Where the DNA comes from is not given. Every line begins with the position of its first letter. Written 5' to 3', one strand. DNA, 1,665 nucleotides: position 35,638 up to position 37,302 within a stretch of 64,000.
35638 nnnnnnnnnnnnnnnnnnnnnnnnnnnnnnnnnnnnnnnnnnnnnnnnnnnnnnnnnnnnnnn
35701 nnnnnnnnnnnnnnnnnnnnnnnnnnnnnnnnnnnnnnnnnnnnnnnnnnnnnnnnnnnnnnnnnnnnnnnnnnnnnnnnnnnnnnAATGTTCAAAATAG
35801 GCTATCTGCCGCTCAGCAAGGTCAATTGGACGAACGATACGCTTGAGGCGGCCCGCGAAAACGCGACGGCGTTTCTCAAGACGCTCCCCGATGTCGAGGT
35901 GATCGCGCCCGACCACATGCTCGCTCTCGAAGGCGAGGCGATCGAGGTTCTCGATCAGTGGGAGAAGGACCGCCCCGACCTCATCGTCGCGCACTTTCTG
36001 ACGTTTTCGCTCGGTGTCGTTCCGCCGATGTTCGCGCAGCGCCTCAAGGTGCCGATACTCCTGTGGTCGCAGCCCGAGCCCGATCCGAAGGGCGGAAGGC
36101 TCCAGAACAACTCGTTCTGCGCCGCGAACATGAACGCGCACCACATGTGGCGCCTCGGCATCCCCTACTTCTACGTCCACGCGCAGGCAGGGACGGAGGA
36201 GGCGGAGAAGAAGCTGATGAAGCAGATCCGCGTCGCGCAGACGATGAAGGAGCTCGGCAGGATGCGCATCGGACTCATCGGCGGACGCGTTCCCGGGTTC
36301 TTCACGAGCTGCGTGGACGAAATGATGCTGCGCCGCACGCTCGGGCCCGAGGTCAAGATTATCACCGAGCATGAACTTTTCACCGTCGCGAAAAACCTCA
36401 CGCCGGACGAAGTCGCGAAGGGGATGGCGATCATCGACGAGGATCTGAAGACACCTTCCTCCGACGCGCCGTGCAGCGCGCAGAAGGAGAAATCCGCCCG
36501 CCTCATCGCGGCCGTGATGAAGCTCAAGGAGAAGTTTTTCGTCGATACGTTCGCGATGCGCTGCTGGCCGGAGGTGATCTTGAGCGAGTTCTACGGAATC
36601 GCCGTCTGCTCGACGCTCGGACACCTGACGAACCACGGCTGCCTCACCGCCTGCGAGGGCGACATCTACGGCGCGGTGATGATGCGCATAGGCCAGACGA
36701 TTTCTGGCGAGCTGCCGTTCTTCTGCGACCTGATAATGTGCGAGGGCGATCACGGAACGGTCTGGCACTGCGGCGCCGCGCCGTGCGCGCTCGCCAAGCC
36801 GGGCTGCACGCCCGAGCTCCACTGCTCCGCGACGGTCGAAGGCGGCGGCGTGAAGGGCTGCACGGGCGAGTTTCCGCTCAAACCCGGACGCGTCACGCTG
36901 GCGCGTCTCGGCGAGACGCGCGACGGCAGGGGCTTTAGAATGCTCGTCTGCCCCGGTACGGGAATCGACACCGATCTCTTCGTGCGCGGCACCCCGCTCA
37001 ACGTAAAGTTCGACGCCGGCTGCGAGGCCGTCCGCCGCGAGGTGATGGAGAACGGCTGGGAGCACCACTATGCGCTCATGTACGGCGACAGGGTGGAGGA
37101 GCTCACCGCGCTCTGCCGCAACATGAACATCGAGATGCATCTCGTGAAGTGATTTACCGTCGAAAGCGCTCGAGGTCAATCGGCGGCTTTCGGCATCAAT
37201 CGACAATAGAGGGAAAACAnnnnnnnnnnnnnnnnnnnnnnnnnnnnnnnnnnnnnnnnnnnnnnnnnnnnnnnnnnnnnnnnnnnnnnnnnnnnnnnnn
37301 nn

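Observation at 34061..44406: DeoR-linked nine-gene catabolic locus mixing lower inositol-pathway enzymes with FucI-like, FGGY and GlcD/GlcF-like enzymes: an unassigned sugar or polyol pathway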

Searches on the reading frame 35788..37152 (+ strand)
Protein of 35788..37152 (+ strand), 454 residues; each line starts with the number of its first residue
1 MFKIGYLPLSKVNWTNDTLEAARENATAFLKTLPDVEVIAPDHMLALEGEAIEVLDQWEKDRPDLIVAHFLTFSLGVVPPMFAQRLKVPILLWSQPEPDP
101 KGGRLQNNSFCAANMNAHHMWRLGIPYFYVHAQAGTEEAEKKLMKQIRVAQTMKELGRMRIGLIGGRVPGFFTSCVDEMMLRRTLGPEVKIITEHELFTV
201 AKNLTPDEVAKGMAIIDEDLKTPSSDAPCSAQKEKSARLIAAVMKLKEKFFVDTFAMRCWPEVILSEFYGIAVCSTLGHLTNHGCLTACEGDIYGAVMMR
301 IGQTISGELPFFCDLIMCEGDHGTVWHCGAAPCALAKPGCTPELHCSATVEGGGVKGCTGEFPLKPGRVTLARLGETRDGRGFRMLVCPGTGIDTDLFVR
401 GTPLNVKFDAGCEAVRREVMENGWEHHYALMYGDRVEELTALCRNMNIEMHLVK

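Call 3: search_protein_families(library=pfam, proteins=[window:35788-37152:+])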
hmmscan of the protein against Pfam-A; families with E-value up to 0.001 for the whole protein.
window:35788-37152:+ (454 aa): 1 family
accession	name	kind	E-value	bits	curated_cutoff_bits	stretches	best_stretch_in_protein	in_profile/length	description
PF02952.23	Fucose_iso_C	-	3.6e-08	33.6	29.3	1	358-450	41-139/143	L-fucose isomerase, C-terminal domain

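Call 4: search_protein_families(library=ncbifam, proteins=[window:35788-37152:+])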
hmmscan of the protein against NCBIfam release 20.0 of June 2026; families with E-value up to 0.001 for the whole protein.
window:35788-37152:+ (454 aa): 1 family
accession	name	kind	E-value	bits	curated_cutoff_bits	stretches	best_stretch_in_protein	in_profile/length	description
NF048012.1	SlpQosIsomSftI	equivalog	1.5e-76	257.9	700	1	3-451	3-441/443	sulfoquinovose isomerase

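Call 10: find_encoding_contigs(protein=window:35788-37152:+, flank=10000, max_places=6)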
Protein window:35788-37152:+ (454 aa): no gene with exactly this product is on record in the collection.

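Call 11: find_homologous_proteins(query=window:35788-37152:+, max_evalue=1e-10)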
Query window:35788-37152:+ (454 aa): 474 proteins with E <= 1e-10 among 7686 candidates; the best 120 are listed.
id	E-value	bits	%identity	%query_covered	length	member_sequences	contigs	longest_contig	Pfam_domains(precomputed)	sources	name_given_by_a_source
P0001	1.6e-290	981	90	100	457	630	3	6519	PF02952.24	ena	-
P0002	2.1e-285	964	89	100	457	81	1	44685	PF02952.24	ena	-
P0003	2.3e-275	931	86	100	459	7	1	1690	PF02952.24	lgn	-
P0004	5.4e-275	930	89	100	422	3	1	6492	PF02952.24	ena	-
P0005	7.3e-268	907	83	100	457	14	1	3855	PF02952.24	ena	-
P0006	1.2e-267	906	83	100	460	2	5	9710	PF02952.24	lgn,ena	-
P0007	1.9e-264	895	82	100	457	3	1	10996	PF02952.24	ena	-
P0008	3.8e-263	891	82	100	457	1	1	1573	PF02952.24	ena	-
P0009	7.4e-263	890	82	100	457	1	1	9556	PF02952.24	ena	-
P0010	4.5e-253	858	79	100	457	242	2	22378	PF02952.24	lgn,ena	-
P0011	2.8e-243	826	76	100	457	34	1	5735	PF02952.24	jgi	-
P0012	1.5e-242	823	76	100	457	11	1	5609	PF02952.24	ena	-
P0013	2.5e-242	822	76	100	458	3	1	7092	PF02952.24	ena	-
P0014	2.2e-240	816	75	100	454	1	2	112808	PF02952.24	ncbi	-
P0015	2.8e-239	812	75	100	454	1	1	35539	PF02952.24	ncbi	-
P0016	5.9e-239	811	75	100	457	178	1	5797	PF02952.24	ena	-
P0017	1.8e-238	810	75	100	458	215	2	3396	PF02952.24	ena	-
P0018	3.0e-238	809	75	100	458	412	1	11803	PF02952.24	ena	-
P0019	2.3e-237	806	75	100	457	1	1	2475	PF02952.24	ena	-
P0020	1.1e-233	794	74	100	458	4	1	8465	PF02952.24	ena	-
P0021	5.5e-233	792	73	100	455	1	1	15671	PF02952.24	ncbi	-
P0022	8.8e-233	791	73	100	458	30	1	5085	PF02952.24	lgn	-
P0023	4.1e-232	789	73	100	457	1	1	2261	PF02952.24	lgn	-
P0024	1.8e-231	787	72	100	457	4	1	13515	PF02952.24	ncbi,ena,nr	ncbi:MAG: hypothetical protein J6X49_17340 [Victivallales bacterium]|nr:hypothetical protein [Victiv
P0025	3.0e-231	786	72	100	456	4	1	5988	PF02952.24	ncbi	-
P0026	1.3e-228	777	72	100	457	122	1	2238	PF02952.24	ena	-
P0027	2.1e-228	777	72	100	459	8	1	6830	PF02952.24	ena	-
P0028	3.3e-228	776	72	100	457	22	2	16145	PF02952.24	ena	-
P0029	3.5e-228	776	72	100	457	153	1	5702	PF02952.24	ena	-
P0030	2.2e-226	770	71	100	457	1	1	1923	PF02952.24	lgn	-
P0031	8.9e-225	765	71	100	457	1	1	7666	PF02952.24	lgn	-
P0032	1.1e-224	764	71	100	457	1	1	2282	PF02952.24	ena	-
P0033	1.1e-224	764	72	100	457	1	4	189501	PF02952.24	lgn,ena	-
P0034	2.1e-224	763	71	100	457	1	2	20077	PF02952.24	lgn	-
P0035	2.1e-224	763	72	100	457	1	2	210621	PF02952.24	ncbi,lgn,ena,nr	ncbi:MAG: hypothetical protein IJW05_10290 [Lentisphaeria bacterium]|nr:hypothetical protein [Lentis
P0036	2.8e-224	763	71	100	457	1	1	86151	PF02952.24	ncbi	-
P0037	3.7e-224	763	71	100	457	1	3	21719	PF02952.24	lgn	-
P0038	8.3e-224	761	71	100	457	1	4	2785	PF02952.24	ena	-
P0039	9.0e-224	761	71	100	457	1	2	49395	PF02952.24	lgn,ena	-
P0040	9.2e-224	761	71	100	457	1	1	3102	PF02952.24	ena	-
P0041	9.9e-224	761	70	100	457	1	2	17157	PF02952.24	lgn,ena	-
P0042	1.2e-223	761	71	100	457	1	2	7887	PF02952.24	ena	-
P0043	1.7e-223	760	70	100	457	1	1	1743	PF02952.24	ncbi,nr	ncbi:MAG: hypothetical protein IKC77_04200, partial [Lentisphaeria bacterium]|nr:hypothetical protei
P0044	1.8e-223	760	70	100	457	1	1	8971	PF02952.24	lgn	-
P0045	2.3e-223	760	71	100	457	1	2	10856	PF02952.24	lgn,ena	-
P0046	2.6e-223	760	70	100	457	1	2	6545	PF02952.24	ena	-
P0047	2.7e-223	760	71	100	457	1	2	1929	PF02952.24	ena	-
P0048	3.1e-223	759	70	100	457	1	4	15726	PF02952.24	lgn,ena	-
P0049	3.3e-223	759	70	100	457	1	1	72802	PF02952.24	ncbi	-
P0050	3.5e-223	759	70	100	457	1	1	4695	PF02952.24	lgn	-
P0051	1.7e-222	757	70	100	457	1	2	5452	PF02952.24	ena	-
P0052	1.8e-222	757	70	100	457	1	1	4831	PF02952.24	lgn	-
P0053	2.3e-222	757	70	100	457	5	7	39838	PF02952.24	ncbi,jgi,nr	ncbi:MAG: hypothetical protein E7058_04700 [Lentisphaerae bacterium]|nr:hypothetical protein [Lentis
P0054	5.2e-222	755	70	100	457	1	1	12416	PF02952.24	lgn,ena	-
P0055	6.2e-222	755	71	99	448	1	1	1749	PF02952.24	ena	-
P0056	2.0e-220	750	71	100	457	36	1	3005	PF02952.24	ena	-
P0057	4.7e-220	749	72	100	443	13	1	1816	PF02952.24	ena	-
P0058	8.1e-220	748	70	99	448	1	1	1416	PF02952.24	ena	-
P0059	2.6e-218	743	69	100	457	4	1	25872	PF02952.24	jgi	jgi:L-fucose isomerase-like protein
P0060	5.0e-212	723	67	100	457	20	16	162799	PF02952.24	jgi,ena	-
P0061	6.8e-211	719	67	100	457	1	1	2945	PF02952.24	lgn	-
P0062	4.0e-210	716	68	100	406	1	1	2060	PF02952.24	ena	-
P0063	2.2e-208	710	67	100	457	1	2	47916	PF02952.24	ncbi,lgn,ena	-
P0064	1.0e-207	708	70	100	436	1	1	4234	PF02952.24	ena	-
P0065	5.8e-207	706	66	100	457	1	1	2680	PF02952.24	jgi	-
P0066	6.3e-207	706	65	100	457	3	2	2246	PF02952.24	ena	-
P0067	1.1e-205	702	66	100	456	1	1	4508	PF02952.24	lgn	-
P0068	1.2e-205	701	66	100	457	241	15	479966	PF02952.24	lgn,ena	-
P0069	2.1e-205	701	66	100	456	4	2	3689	PF02952.24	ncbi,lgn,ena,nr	ncbi:MAG: hypothetical protein IKA87_06725 [Lentisphaeria bacterium]|nr:hypothetical protein [Lentis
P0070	2.3e-205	701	66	100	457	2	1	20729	PF02952.24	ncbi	-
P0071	2.8e-205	700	66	100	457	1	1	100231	PF02952.24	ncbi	-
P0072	8.8e-205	699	66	100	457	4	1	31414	PF02952.24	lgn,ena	-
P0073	1.1e-204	698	66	100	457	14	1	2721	PF02952.24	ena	-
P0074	1.6e-204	698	65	100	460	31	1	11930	PF02952.24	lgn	-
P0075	1.6e-204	698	65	100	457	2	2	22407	PF02952.24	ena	-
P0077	1.5e-203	695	64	100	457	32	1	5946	PF02952.24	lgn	-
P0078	1.7e-203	694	65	100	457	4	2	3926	PF02952.24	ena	-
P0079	2.1e-203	694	65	99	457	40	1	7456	PF02952.24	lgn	-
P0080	7.4e-203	692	65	100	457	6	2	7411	PF02952.24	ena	-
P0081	2.1e-202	691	67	100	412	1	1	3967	PF02952.24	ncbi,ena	-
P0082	2.5e-202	691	64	100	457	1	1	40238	PF02952.24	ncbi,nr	ncbi:MAG: hypothetical protein PHS41_01205 [Victivallaceae bacterium]|nr:hypothetical protein [Victi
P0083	6.0e-202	689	65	100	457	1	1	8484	PF02952.24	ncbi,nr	ncbi:MAG: hypothetical protein PHI35_06045 [Victivallaceae bacterium]|nr:hypothetical protein [Victi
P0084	6.1e-202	689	64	100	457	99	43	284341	PF02952.24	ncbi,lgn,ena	-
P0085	3.1e-201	687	65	99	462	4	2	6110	PF02952.24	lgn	-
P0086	6.4e-200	683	63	100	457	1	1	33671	PF02952.24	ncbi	-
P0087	2.4e-199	681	64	100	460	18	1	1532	PF02952.24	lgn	-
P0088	2.0e-198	678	64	100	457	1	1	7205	PF02952.24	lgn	-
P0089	6.4e-198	676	65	100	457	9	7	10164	PF02952.24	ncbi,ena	-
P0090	6.5e-198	676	64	100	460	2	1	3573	PF02952.24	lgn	-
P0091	3.4e-197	674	64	95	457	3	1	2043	PF02952.24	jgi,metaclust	metaclust:\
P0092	9.2e-196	669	63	100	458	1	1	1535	PF02952.24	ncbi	-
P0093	1.9e-195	668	61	100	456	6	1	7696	PF02952.24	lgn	-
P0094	1.5e-194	665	63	100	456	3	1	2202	PF02952.24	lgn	-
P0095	1.5e-194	665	62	100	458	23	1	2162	PF02952.24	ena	-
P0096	3.3e-194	664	61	100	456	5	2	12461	PF02952.24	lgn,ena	-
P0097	9.5e-194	662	88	70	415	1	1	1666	PF02952.24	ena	-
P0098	6.7e-193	659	61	100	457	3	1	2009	PF02952.24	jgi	-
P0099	2.8e-192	657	63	99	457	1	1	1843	PF02952.24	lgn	-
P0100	3.0e-192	657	69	91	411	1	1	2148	PF02952.24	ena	-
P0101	8.4e-192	656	61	100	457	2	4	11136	PF02952.24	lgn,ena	-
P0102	8.5e-192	656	61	100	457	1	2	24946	PF02952.24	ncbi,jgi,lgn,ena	ncbi:MAG: hypothetical protein WCS73_05785 [Lentisphaeria bacterium]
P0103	7.1e-190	649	60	100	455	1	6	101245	PF02952.24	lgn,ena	-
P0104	4.4e-186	637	59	100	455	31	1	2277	PF02952.24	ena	-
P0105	7.1e-186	636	61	100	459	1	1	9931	PF02952.24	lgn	-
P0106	5.1e-176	604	97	59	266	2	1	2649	PF02952.24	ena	-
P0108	1.0e-172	593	55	100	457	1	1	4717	PF02952.24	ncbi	-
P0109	4.0e-172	591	56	100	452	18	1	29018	PF02952.24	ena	-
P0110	7.1e-172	590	56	100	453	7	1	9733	PF02952.24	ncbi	-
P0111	5.1e-169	581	55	100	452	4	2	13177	PF02952.24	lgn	-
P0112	5.6e-169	581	57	100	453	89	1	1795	PF02952.24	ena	-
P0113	2.6e-168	578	55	100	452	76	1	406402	PF02952.24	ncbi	-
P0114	3.4e-168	578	55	100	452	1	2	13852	PF02952.24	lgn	-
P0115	2.2e-167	575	54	100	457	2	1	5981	PF02952.24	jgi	-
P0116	2.9e-167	575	55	100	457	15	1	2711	PF02952.24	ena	-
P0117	4.8e-167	574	56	100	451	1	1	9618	PF02952.24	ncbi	-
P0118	8.4e-167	573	56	100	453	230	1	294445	PF02952.24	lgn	-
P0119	1.0e-166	573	54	100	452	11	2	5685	PF02952.24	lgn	-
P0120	1.2e-166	573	54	100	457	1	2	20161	PF02952.24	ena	-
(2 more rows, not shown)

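Call 12: find_encoding_contigs(protein=P0035, flank=10000, max_places=2)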
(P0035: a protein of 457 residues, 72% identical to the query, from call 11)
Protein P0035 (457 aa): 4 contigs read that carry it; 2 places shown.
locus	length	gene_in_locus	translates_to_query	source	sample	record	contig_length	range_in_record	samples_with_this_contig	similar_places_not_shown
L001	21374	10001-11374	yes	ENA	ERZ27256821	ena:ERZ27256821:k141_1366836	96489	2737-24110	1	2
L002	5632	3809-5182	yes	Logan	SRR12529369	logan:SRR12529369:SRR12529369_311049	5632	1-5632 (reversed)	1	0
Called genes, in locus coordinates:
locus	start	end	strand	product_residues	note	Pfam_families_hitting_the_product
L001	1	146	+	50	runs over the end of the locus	-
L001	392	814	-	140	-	-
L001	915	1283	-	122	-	-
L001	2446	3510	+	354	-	-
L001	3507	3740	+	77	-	-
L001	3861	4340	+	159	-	-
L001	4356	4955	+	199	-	-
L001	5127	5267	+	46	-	-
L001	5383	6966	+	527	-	PF00515:TPR_1 (faint), PF07719:TPR_2 (faint), PF13428:TPR_14 (faint), PF13432:TPR_16 (faint), PF13676:TIR_2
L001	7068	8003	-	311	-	PF01370:Epimerase, PF05368:NmrA (weak), PF16363:GDP_Man_Dehyd (faint)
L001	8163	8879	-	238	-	PF05043:Mga (faint), PF08220:HTH_DeoR, PF08279:HTH_11 (weak), PF00455:DeoRC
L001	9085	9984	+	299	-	PF00294:PfkB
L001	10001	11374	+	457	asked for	PF02952:Fucose_iso_C (weak)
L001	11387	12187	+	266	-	PF04962:KduI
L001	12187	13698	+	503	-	PF00370:FGGY_N, PF02782:FGGY_C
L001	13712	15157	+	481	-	PF01565:FAD_binding_4, PF02913:FAD-oxidase_C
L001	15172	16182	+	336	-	-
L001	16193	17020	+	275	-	PF01116:F_bP_aldolase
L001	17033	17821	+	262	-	PF01182:Glucosamine_iso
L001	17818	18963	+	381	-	PF01979:Amidohydro_1, PF07969:Amidohydro_3 (weak)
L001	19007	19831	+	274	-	PF01261:AP_endonuc_2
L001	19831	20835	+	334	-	PF01113:DapB_N (weak), PF01408:GFO_IDH_MocA, PF02629:CoA_binding (weak), PF03446:NAD_binding_2 (weak), PF03807:F420_oxidored (weak), PF02894:GFO_IDH_MocA_C, PF22725:GFO_IDH_MocA_C3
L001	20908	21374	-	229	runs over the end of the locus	PF10056:DUF2293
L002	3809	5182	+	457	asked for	PF02952:Fucose_iso_C (weak)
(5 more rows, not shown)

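Call 13: find_encoding_contigs(protein=P0113, flank=10000, max_places=2)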
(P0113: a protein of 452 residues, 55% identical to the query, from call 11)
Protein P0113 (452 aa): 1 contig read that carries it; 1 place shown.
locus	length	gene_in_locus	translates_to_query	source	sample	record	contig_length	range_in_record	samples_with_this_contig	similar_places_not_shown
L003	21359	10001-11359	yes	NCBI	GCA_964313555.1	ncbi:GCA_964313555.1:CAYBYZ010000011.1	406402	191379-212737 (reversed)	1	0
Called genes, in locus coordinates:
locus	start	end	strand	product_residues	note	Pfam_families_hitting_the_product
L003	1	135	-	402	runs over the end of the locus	PF00162:PGK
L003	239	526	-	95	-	-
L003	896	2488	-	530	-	PF00478:IMPDH, PF00571:CBS (weak)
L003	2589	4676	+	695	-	PF02065:Melibiase (weak)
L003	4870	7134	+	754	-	PF03030:H_PPase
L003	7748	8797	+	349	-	PF00356:LacI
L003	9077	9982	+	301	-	PF00294:PfkB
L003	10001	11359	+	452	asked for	PF02952:Fucose_iso_C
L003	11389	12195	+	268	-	PF04962:KduI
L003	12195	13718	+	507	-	PF00370:FGGY_N, PF02782:FGGY_C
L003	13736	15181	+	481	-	PF01565:FAD_binding_4, PF02913:FAD-oxidase_C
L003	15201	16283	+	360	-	-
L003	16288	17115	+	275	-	PF01116:F_bP_aldolase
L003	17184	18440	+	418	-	PF07690:MFS_1, PF03137:OATP (weak)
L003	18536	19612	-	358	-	PF01263:Aldose_epim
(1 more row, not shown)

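Call 17: find_related_loci(query=A1, collection=genome_contigs, flank=10000)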
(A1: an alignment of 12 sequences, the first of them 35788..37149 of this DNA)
Query A1 (454 aa) in genome_contigs; peptide patterns used: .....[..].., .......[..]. (x = any residue, [..] = any of these).
270 stretches matched a pattern; 249 encode a relative of the query (tblastn E <= 1e-3); the best 80 are kept; 80 distinct loci.
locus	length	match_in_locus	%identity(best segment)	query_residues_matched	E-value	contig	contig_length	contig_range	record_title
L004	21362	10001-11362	96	1-454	0e+0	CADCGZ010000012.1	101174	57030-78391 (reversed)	uncultured bacterium isolate RUG14632 genome assembly, contig: RUG14632_asm_12, whole genome shotgun sequence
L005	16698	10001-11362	95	1-454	0e+0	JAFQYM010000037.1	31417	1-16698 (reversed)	MAG: Kiritimatiellae bacterium isolate RGIG2266 Goat_Duodenum-3__c513, whole genome shotgun sequence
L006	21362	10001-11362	94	1-454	0e+0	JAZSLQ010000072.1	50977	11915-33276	MAG: Kiritimatiellia bacterium isolate T1900044557_TS20190023.MAGScoT_cleanbin_000052 SGB_318_k141_2329204, whole genome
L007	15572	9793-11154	94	1-454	0e+0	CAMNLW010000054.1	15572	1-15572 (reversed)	MAG: uncultured Verrucomicrobia bacterium isolate SRR873596_bin.102_metaWRAP_v1.3_MAG genome assembly, contig: NODE.8868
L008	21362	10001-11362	93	1-454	0e+0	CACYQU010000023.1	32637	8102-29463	uncultured bacterium isolate RUG12190 genome assembly, contig: RUG12190_asm_23, whole genome shotgun sequence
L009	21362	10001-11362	94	1-454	0e+0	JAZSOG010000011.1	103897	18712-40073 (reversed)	MAG: Kiritimatiellia bacterium isolate T1900044549_TS20190015.MAGScoT_cleanbin_000036 SGB_192_k141_628312, whole genome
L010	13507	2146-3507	94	1-454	0e+0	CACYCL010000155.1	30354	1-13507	uncultured bacterium isolate RUG11810 genome assembly, contig: RUG11810_asm_155, whole genome shotgun sequence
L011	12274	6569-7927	93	2-454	0e+0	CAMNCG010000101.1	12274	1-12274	MAG: uncultured Verrucomicrobia bacterium isolate SRR873598_bin.104_metaWRAP_v1.3_MAG genome assembly, contig: NODE.1122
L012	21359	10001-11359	93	2-454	0e+0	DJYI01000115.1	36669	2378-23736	MAG TPA_asm: Verrucomicrobia bacterium UBA6982 UBA6982_contig_9943, whole genome shotgun sequence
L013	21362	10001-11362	93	1-454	0e+0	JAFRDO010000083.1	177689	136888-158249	MAG: Kiritimatiellae bacterium isolate RGIG2398 Goat_Ileum-4__c322489, whole genome shotgun sequence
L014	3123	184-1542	92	2-454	0e+0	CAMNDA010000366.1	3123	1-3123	MAG: uncultured Verrucomicrobia bacterium isolate SRR873595_bin.42_metaWRAP_v1.3_MAG genome assembly, contig: ERZ1756110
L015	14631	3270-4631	92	1-454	0e+0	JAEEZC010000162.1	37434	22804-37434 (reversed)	MAG: Verrucomicrobia bacterium isolate Tb.RUG.75 k141_4611869_flag=0_multi=118.1059_len=37434, whole genome shotgun sequ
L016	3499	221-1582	92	1-454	0e+0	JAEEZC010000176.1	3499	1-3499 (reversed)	MAG: Verrucomicrobia bacterium isolate Tb.RUG.75 k141_5034878_flag=0_multi=38.8565_len=3499, whole genome shotgun sequen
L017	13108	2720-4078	92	2-454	0e+0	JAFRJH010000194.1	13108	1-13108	MAG: Kiritimatiellae bacterium isolate RGIG2521 Goat_Jejunum-4__c158874, whole genome shotgun sequence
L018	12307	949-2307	92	2-454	0e+0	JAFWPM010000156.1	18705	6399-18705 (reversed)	MAG: Kiritimatiellae bacterium isolate RGIG5952 Sheep_Omasum-1__c519671, whole genome shotgun sequence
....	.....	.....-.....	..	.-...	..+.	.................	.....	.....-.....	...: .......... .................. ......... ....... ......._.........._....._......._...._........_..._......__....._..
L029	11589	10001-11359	81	2-454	0e+0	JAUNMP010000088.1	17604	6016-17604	MAG: bacterium isolate S32M_St_metabat_107 NODE_2039_length_17604_cov_44.191293, whole genome shotgun sequence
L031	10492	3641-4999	78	2-454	0e+0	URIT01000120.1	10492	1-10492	uncultured bacterium isolate UMGS1035 genome assembly, contig: NODE_4809_length_10492_cov_36.084124, whole genome shotgu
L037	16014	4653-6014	76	1-454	0e+0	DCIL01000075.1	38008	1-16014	MAG TPA_asm: Verrucomicrobia bacterium UBA1727 UBA1727_contig_5955, whole genome shotgun sequence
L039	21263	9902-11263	92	1-454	0e+0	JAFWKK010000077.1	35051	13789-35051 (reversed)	MAG: Kiritimatiellae bacterium isolate RGIG5820 Sheep_Ileum.Co__c748566, whole genome shotgun sequence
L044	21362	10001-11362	74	1-454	0e+0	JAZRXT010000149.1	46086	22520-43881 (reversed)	MAG: Kiritimatiellia bacterium isolate T1900044950_TA20190003.MAGScoT_cleanbin_000120 SGB_3607_k141_2075715, whole genom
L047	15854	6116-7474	74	2-454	0e+0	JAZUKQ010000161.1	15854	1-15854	MAG: Kiritimatiellia bacterium isolate T1900045248_TH20190018.MAGScoT_cleanbin_000053 SGB_5700_k141_2748493, whole genom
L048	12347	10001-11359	73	2-454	0e+0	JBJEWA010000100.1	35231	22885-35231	MAG: Kiritimatiellia bacterium isolate LOHA43_bin.016 NODE_540_length_35231_cov_7.382107, whole genome shotgun sequence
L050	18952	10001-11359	73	2-454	0e+0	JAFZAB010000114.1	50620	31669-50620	MAG: Victivallales bacterium isolate RGIG7578 Water_buffalos_Omasum-3__c399212, whole genome shotgun sequence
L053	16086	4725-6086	73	2-454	0e+0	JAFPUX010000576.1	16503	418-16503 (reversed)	MAG: Kiritimatiellae bacterium isolate RGIG1497 Goat_Abomasum-2__c547848, whole genome shotgun sequence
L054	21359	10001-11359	72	2-454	0e+0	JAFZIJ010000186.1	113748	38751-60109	MAG: Victivallales bacterium isolate RGIG7794 Water_buffalos_Reticulum-1__c574080, whole genome shotgun sequence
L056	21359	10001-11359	73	2-454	0e+0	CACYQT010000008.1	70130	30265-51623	uncultured bacterium isolate RUG12186 genome assembly, contig: RUG12186_asm_8, whole genome shotgun sequence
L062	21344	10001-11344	70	2-449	0e+0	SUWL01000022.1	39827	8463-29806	MAG: Lentisphaerae bacterium isolate SIG97 NODE_21959_length_39827_cov_2.398766, whole genome shotgun sequence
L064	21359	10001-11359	77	2-454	0e+0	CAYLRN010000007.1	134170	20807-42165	MAG TPA_asm: uncultured Lentisphaeraceae bacterium isolate SRP225648_co1_977 genome assembly, contig: NODE_109_length_13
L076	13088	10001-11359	66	2-454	0e+0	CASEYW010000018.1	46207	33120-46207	uncultured bacterium isolate SI.B33.metabat-bins.71 genome assembly, contig: SI.B33.metabat-bins.71.fa_k141_26038, whole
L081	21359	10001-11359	64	2-454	0e+0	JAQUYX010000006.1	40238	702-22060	MAG: Victivallaceae bacterium isolate STD2_247 NODE_3370_length_40238_cov_3.346189_Sandtown_D2, whole genome shotgun seq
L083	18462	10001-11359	92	2-454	0e+0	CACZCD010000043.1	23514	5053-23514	uncultured bacterium isolate RUG12478 genome assembly, contig: RUG12478_asm_43, whole genome shotgun sequence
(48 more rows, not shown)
